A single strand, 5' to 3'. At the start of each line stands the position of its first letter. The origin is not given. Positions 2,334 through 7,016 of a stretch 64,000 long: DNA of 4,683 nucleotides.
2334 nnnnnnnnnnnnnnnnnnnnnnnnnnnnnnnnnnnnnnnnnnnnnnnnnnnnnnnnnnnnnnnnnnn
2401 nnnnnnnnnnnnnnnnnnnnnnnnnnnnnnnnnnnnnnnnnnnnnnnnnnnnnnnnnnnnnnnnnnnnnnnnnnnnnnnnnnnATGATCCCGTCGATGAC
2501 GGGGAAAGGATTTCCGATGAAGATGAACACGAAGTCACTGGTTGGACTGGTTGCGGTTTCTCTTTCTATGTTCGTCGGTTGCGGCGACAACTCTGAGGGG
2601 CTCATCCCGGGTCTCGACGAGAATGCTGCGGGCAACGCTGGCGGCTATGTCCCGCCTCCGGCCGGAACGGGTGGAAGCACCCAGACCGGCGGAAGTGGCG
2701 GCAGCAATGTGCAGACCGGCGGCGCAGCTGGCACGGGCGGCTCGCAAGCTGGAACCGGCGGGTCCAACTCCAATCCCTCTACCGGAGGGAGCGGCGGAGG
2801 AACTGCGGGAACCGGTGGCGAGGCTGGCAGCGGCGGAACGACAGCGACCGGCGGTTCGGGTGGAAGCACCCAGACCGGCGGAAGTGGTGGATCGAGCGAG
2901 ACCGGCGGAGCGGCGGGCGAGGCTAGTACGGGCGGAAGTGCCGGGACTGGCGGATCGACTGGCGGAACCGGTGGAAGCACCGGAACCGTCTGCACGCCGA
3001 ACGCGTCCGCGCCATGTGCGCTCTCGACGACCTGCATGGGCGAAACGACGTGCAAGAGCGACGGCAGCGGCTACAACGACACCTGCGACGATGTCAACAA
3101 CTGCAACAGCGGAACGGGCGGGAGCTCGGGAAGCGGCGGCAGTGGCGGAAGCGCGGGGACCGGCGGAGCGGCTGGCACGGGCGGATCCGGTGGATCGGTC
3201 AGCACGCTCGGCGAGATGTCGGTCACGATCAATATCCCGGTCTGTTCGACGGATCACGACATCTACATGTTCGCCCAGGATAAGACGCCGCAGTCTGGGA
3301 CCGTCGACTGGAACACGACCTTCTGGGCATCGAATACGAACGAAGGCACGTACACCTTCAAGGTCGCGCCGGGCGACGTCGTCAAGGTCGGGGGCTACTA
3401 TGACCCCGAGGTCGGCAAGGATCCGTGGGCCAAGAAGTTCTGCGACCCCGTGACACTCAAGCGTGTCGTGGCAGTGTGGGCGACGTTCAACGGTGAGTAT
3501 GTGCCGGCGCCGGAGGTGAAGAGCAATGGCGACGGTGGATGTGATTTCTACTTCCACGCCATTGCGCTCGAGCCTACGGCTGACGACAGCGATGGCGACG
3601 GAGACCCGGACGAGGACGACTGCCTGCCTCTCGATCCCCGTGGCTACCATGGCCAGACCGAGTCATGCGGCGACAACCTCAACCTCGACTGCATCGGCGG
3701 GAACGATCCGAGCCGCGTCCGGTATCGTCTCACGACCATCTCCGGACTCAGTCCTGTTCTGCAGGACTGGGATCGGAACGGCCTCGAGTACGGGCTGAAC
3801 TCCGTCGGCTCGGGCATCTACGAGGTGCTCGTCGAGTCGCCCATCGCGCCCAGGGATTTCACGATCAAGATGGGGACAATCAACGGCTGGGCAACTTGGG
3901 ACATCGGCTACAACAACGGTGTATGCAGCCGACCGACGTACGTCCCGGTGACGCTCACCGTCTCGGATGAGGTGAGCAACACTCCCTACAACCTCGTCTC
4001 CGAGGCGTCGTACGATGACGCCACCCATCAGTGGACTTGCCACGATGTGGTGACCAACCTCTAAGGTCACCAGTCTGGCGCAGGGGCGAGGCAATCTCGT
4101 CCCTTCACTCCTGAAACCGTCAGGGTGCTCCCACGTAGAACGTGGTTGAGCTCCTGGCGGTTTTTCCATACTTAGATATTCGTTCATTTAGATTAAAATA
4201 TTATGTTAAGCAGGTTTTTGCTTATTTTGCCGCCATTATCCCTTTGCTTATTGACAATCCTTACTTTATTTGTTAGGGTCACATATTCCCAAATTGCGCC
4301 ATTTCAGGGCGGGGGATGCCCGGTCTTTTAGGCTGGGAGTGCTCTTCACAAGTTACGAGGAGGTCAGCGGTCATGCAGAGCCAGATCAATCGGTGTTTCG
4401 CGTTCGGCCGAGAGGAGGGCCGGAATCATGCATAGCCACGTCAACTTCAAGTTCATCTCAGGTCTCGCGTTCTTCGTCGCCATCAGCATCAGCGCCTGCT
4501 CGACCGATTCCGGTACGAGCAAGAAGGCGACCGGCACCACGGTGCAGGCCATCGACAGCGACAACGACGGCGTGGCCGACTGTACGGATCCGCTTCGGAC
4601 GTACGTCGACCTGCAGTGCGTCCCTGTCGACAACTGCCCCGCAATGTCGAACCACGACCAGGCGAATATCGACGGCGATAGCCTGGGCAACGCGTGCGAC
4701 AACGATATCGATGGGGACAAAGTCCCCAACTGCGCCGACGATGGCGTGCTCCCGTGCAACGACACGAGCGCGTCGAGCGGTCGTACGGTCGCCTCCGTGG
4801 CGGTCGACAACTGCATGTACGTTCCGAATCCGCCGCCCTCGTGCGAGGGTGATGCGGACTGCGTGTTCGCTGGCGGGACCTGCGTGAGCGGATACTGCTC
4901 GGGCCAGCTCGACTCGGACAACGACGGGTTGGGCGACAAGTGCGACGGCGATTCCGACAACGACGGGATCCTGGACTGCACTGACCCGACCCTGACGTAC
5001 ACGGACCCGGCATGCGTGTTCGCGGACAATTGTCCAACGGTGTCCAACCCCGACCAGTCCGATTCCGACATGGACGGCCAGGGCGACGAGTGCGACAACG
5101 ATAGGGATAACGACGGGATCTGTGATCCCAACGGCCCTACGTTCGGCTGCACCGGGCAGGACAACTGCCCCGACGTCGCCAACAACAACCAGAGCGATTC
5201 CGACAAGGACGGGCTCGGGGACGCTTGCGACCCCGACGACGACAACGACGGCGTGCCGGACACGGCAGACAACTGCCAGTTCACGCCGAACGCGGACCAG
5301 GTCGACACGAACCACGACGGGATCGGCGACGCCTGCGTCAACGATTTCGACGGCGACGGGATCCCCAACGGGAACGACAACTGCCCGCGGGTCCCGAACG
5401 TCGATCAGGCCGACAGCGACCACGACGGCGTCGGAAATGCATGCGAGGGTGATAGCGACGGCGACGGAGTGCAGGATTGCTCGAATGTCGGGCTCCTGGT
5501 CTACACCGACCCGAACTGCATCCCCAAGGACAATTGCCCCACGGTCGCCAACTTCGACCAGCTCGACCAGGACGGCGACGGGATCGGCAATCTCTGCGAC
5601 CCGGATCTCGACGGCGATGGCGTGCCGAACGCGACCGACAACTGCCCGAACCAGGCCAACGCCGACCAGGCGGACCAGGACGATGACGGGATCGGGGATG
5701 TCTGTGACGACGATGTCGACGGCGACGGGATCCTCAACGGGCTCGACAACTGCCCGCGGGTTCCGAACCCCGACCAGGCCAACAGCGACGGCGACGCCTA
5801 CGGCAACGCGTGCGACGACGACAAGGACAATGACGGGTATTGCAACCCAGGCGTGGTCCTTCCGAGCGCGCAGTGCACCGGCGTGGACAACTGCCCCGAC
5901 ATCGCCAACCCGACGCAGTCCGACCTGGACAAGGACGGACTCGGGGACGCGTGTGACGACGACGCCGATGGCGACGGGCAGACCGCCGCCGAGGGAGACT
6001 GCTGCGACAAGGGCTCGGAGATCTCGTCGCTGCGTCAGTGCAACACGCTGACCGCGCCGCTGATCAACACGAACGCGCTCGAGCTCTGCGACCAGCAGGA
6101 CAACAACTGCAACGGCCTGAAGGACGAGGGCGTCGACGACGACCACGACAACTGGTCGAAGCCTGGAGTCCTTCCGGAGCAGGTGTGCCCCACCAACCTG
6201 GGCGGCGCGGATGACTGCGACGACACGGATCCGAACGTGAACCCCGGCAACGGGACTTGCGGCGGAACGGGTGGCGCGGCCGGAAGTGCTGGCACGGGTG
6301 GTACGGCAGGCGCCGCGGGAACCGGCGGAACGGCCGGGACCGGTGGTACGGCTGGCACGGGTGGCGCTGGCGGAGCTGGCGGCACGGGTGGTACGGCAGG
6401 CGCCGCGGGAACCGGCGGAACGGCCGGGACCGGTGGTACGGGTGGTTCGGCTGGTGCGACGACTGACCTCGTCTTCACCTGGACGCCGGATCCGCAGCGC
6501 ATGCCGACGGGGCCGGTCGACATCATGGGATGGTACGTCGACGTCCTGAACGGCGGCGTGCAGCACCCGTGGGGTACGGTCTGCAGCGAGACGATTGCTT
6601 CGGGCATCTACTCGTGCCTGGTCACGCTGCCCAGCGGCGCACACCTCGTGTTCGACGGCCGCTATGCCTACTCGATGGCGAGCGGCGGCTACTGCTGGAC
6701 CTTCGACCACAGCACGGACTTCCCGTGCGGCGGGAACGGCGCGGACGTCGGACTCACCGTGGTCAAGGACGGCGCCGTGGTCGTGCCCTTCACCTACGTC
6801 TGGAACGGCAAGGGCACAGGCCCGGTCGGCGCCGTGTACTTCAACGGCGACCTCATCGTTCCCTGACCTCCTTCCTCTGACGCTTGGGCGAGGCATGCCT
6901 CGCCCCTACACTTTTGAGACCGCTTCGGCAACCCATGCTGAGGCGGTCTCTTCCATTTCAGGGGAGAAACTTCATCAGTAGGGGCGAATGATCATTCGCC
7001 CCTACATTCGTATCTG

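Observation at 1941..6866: Three-gene secreted module: TSP3 calcium-repeat lipoprotein and two partners sharing an undescribed Cys-containing C-terminal domain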

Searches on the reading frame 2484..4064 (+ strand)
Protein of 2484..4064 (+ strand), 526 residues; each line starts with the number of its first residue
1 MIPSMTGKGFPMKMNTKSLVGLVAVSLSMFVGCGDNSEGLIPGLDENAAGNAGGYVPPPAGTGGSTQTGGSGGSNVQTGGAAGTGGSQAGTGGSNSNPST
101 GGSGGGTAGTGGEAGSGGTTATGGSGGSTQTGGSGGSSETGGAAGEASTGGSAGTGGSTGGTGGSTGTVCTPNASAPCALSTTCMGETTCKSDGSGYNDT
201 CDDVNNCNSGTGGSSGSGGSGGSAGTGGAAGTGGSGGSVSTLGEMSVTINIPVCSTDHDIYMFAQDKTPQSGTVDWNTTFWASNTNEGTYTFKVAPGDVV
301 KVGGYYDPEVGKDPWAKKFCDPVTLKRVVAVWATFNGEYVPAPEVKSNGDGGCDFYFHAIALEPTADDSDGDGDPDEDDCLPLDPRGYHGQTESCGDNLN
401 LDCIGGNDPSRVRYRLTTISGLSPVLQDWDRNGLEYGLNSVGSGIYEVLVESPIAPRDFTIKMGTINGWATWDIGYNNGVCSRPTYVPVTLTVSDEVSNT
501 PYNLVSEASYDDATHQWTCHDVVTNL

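Call 5: search_protein_families(library=pfam, proteins=[window:2484-4064:+], max_evalue=0.1)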
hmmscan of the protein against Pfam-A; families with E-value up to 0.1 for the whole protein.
window:2484-4064:+ (526 aa): 0 families

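Call 7: search_protein_families(library=ncbifam, proteins=[window:2484-4064:+], max_evalue=0.1)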
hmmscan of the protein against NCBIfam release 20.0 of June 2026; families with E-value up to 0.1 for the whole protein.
window:2484-4064:+ (526 aa): 0 families

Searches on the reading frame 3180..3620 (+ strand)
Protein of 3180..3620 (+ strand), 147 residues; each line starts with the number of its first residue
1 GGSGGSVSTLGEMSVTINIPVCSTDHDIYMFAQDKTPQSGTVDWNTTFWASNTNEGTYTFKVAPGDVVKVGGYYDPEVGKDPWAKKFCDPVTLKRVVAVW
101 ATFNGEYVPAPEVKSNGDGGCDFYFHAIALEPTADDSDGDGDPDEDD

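Call 23: search_protein_families(library=pfam, proteins=[window:3180-3620:+], max_evalue=10)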
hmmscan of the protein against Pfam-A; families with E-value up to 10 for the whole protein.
window:3180-3620:+ (147 aa): 2 families
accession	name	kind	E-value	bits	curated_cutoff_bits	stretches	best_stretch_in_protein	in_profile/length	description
PF07691.17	PA14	-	0.016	15.5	24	1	11-64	17-68/147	PA14 domain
PF21496.2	MIC5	-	0.23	12.1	27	1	4-32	34-63/74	Microneme protein MIC5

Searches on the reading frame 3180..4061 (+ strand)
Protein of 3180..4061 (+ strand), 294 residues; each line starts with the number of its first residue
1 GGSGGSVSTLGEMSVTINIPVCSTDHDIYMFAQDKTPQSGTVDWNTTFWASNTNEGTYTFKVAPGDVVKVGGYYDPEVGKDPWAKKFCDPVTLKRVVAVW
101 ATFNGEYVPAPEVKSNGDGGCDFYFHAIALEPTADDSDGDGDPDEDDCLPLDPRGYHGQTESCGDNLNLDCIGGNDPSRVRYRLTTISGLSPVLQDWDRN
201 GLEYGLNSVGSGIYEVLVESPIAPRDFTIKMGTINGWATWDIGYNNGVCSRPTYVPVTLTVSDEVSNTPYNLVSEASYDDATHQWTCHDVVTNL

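Call 52: find_homologous_proteins(query=window:3180-4061:+, max_evalue=0.001)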
Query window:3180-4061:+ (294 aa): 2 proteins with E <= 0.001 among 1163 candidates.
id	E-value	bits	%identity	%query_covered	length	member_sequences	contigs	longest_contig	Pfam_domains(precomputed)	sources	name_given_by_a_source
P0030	8.1e-189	645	92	98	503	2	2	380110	-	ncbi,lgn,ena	-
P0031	1.3e-139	483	74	98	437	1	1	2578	-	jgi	-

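Call 61: predict_structure(alignment_id=A5)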
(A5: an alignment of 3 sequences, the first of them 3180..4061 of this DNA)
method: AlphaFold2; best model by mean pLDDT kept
length: 294 residues; sequences in the alignment: 3
mean_pLDDT: 42.5   pTM: 0.36
mean pLDDT of the five models: 42.5, 41.2, 36.2, 35.2, 31.3
residues with pLDDT >= 90: 0; 70-90: 0; 50-70: 75; < 50: 219
segments of 3 or more residues with pLDDT < 50: 1-8, 21-53, 73-96, 116-119, 128-137, 141-259, 278-294
pLDDT, mean of each block of 10 residues (from residue 1): 38 61 44 43 38 55 59 45 43 48 56 51 52 39 33 24 21 31 40 35 38 42 38 33 36 39 53 51 45 40
secondary structure, 60 per line:
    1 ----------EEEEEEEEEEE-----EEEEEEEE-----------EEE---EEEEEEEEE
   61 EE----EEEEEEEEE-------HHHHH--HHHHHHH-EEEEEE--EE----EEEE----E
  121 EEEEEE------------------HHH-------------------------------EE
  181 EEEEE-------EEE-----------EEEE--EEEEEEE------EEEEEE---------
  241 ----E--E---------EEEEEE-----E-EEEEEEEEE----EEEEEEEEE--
elements in order: E11-21 E27-34 E46-48 E52-62 E67-75 H83-87 H90-96 E98-103 E112-115 E120-126 E179-185 E193-195 E207-210 E213-219 E226-231 E258-263 E271-279 E284-292

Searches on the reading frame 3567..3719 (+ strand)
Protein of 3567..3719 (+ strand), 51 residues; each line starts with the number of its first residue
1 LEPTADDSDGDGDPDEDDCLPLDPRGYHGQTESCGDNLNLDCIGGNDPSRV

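Call 73: search_protein_families(library=pfam, proteins=[window:3567-3719:+], max_evalue=10)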
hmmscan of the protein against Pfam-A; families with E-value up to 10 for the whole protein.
seq(51 aa): 0 families

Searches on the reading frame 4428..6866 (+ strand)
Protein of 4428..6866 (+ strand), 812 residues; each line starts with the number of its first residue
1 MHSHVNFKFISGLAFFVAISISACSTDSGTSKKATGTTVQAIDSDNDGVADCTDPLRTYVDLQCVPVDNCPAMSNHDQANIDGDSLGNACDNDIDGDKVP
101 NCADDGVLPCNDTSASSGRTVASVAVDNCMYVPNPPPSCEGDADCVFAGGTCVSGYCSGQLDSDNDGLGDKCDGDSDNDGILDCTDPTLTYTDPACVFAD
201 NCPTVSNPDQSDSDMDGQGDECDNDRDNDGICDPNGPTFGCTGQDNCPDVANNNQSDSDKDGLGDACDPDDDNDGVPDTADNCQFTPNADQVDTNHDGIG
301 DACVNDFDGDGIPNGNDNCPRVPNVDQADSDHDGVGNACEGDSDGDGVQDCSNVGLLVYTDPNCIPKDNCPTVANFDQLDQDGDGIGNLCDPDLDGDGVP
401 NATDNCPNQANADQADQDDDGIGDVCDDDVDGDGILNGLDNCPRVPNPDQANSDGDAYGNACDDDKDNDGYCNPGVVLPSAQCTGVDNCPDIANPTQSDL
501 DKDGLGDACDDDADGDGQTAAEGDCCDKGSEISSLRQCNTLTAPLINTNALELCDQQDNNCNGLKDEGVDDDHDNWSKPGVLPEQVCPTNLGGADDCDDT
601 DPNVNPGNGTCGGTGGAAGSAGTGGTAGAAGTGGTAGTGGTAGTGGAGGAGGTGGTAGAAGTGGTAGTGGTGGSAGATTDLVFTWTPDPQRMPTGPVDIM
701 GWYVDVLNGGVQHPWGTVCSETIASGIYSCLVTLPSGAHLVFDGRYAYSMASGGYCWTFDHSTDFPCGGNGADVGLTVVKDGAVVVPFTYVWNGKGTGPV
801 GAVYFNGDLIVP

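Call 5: search_protein_families(library=pfam, proteins=[window:4428-6866:+], max_evalue=0.1)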
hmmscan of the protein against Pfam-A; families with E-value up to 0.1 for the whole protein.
window:4428-6866:+ (812 aa): 1 family
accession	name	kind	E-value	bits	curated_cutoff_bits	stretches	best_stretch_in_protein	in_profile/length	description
PF02412.23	TSP_3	-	9.6e-60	198.4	25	6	293-327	2-36/36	Thrombospondin type 3 repeat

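Call 7: search_protein_families(library=ncbifam, proteins=[window:4428-6866:+], max_evalue=0.1)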
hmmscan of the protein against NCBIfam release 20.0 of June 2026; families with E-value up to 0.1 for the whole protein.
window:4428-6866:+ (812 aa): 2 families
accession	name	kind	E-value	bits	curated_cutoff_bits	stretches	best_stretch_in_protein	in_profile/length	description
NF047638.1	throspo3_MtsC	equivalog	1.8e-81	274.2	350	6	245-428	100-266/428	cell-cell cohesion MYXO-CTERM protein MtsC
NF045500.1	Omp28_seleno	equivalog_domain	3.6e-39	135.2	200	7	391-428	272-309/377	Omp28-related selenoprotein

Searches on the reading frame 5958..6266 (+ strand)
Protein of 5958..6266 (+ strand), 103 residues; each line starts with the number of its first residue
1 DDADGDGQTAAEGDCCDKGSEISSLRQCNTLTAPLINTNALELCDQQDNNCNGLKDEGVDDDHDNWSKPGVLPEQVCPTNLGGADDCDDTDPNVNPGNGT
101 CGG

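Call 73: search_protein_families(library=pfam, proteins=[window:5958-6266:+], max_evalue=10)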
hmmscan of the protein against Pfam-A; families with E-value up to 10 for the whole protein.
seq(103 aa): 1 family
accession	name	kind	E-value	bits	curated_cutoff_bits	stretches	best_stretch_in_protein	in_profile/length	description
PF11617.13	Cu-binding_MopE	-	2.6e-08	34.4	27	2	33-57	6-30/30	Putative metal-binding motif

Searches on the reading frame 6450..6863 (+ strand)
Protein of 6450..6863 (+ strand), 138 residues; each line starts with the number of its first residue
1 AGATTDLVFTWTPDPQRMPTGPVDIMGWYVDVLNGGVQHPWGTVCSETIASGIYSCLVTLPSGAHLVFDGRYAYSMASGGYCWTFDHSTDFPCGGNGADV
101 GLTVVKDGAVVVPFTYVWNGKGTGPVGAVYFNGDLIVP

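Call 23: search_protein_families(library=pfam, proteins=[window:6450-6863:+], max_evalue=10)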
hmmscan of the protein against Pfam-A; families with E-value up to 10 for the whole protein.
window:6450-6863:+ (138 aa): 1 family
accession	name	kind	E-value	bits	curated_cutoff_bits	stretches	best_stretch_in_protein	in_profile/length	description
PF22578.2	GGR_cat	-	0.14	12.5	27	1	75-106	27-52/88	Geranylgeranyl reductase catalytic domain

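Call 36: find_homologous_proteins(query=A4, max_evalue=0.001)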
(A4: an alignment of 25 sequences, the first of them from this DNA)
Query A4 (25 sequences) (137 aa, profile of the alignment): 1 proteins with E <= 0.001 among 892 candidates.
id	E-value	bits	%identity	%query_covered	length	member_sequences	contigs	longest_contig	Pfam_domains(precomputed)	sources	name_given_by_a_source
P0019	3.3e-26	110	30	45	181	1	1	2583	-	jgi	-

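Call 41: predict_structure(alignment_id=A4)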
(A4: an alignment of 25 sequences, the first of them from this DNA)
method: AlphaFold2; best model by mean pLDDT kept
length: 137 residues; sequences in the alignment: 25
mean_pLDDT: 96.8   pTM: 0.89
mean pLDDT of the five models: 96.8, 96.6, 96.4, 96.2, 96.1
residues with pLDDT >= 90: 130; 70-90: 6; 50-70: 1; < 50: 0
segments of 3 or more residues with pLDDT < 50: none
pLDDT, mean of each block of 10 residues (from residue 1): 95 97 98 94 98 98 98 97 98 98 98 97 92 98
secondary structure, 60 per line:
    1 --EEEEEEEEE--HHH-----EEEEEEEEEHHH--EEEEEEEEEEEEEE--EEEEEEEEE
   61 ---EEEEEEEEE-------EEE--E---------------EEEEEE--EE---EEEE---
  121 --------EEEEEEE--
elements in order: E3-11 E22-30 E36-49 E52-60 E64-72 E80-82 E101-106 E114-117 E129-135

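Call 53: fold_search(model_id=the predicted structure, library=pdb)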
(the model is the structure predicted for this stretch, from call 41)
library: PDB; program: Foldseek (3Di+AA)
matches with E <= 10: 982; with E <= 0.001: 0
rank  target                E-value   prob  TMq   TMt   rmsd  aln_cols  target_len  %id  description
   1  5t7a_A                8.2e-02  0.96  0.32  0.44   5.0        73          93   23  Crystal structure of Br derivative BhCBM56 (released 2017-08-23)
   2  8dl1_D                8.7e-02  0.72  0.37  0.09  12.0       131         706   17  BoGH13ASus-E523Q from Bacteroides ovatus bound to maltoheptaose (released 2023-05-24)
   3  6ewp_C                1.1e-01  0.07  0.15  0.15  14.2       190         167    9  Mus musculus CEP120 third C2 domain (C2C) (released 2018-05-02)
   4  2lab_MODEL_1_A        1.1e-01  0.60  0.36  0.43   6.4       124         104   15  Solution Strucuture of the CBM25-2 of beta/alpha-amylase from Paenibacillus polymyxa (released 2012-04-04)
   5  5fm5_M                1.4e-01  0.84  0.32  0.35   4.4        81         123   18  Crystal structure of the myomesin:obscurin-like-1 complex (released 2016-11-23)
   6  2oxe_B                1.5e-01  0.21  0.21  0.10  11.6       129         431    3  Structure of the Human Pancreatic Lipase-related Protein 2 (released 2007-03-27)
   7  6ewp_B                1.5e-01  0.07  0.17  0.15  13.9       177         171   10  Mus musculus CEP120 third C2 domain (C2C) (released 2018-05-02)
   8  3hbq                  1.6e-01  0.38  0.30  0.14   7.5       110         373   15  Structure of recombinant Chicken Liver Sulfite Oxidase mutant Cys 185 Ala (released 2010-04-14)
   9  8dl1_C                1.6e-01  0.60  0.37  0.09  12.3       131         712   15  BoGH13ASus-E523Q from Bacteroides ovatus bound to maltoheptaose (released 2023-05-24)
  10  2f15                  1.7e-01  0.85  0.37  0.53   6.9       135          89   13  Glycogen-Binding Domain Of The Amp-Activated Protein Kinase beta2 Subunit (released 2005-12-27)
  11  3hbg                  1.7e-01  0.44  0.32  0.15   7.1       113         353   15  Structure of recombinant Chicken Liver Sulfite Oxidase mutant C185S (released 2010-04-14)
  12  3rkp_A                1.7e-01  0.12  0.24  0.11  25.0       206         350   12  Crystal structure of BcpA*(D312A), the major pilin subunit of Bacillus cereus (released 2012-05-30)
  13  3mga_A                1.8e-01  0.41  0.25  0.11   6.2        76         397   16  2.4 Angstrom Crystal Structure of Ferric Enterobactin Esterase (fes) from Salmonella typhimurium (released 2010-04-21)
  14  9bky_C                1.8e-01  0.13  0.20  0.20  10.8       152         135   12  Crystal structure of a C2 domain from Trichomonas vaginalis (sulfate bound) (released 2024-05-08)
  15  3rkp_B                1.8e-01  0.12  0.24  0.11  24.8       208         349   10  Crystal structure of BcpA*(D312A), the major pilin subunit of Bacillus cereus (released 2012-05-30)
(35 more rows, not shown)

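Call 72: search_protein_families(library=pfam, alignment_id=A4, max_evalue=1)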
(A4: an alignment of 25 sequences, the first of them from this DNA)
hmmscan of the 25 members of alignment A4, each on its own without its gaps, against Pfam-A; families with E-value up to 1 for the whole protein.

A. member 1, seq(137 aa): 1 family
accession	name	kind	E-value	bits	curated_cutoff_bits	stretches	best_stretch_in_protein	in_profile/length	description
PF22578.2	GGR_cat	-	0.14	12.5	27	1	74-105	27-52/88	Geranylgeranyl reductase catalytic domain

B. families by the number of members that match (of 25 scanned): 3 families
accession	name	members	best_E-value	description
PF25263.1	DUF7863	4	0.042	Domain of unknown function (DUF7863)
PF08370.16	PDR_assoc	1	0.04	Plant PDR ABC transporter associated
PF22578.2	GGR_cat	1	0.14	Geranylgeranyl reductase catalytic domain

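Call 84: fold_search(model_id=the predicted structure, library=viral)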
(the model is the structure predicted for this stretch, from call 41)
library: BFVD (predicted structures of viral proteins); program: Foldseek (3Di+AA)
matches with E <= 10: 727; with E <= 0.001: 0
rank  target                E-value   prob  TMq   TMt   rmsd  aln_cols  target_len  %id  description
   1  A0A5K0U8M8            4.0e-02  0.99  0.39  0.16   7.2       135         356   13  AMP-activated protein kinase glycogen-binding domain-containing protein [Yasminevirus sp. GU-2018]
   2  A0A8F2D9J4            5.2e-02  0.33  0.24  0.25  13.5       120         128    8  Uncharacterized protein [Gordonia phage VanLee]
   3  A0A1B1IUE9            5.2e-02  0.21  0.23  0.18  21.4       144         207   14  (no name in the UniProt tables at hand)
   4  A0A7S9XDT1            6.8e-02  0.96  0.41  0.12   6.9       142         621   12  Uncharacterized protein [Virus NIOZ-UU157]
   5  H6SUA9                9.9e-02  0.51  0.33  0.09  12.6       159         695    9  Uncharacterized protein [Campylobacter virus IBB35]
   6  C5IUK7                1.2e-01  0.16  0.25  0.11  18.5       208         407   10  Uncharacterized protein [Streptococcus phage 5093]
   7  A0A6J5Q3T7            1.4e-01  0.25  0.29  0.05  14.9       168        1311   13  Uncharacterized protein [uncultured Caudovirales phage]
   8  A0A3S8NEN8            1.5e-01  0.77  0.29  0.29   5.5        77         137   13  Uncharacterized protein [Sulfolobales Beppu filamentous phage 1]
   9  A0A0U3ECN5            1.6e-01  0.16  0.27  0.21  13.0       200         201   10  Uncharacterized protein [Pseudomonas phage SM1]
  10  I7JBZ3                1.8e-01  0.30  0.33  0.13  11.7       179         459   11  Uncharacterized protein [Campylobacter phage CP21]
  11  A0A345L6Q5            1.9e-01  0.15  0.27  0.11  18.5       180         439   10  Uncharacterized protein [Serratia phage Scapp]
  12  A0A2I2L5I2            2.0e-01  0.57  0.34  0.22   9.1       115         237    5  F-box domain-containing protein [Orpheovirus IHUMI-LCC2]
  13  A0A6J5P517            2.0e-01  0.13  0.24  0.17  12.7       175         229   12  Uncharacterized protein [uncultured Caudovirales phage]
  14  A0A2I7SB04            2.1e-01  0.28  0.26  0.26   5.9        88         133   14  (no name in the UniProt tables at hand)
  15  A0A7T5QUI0            2.1e-01  0.21  0.30  0.04  19.7       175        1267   11  (no name in the UniProt tables at hand)
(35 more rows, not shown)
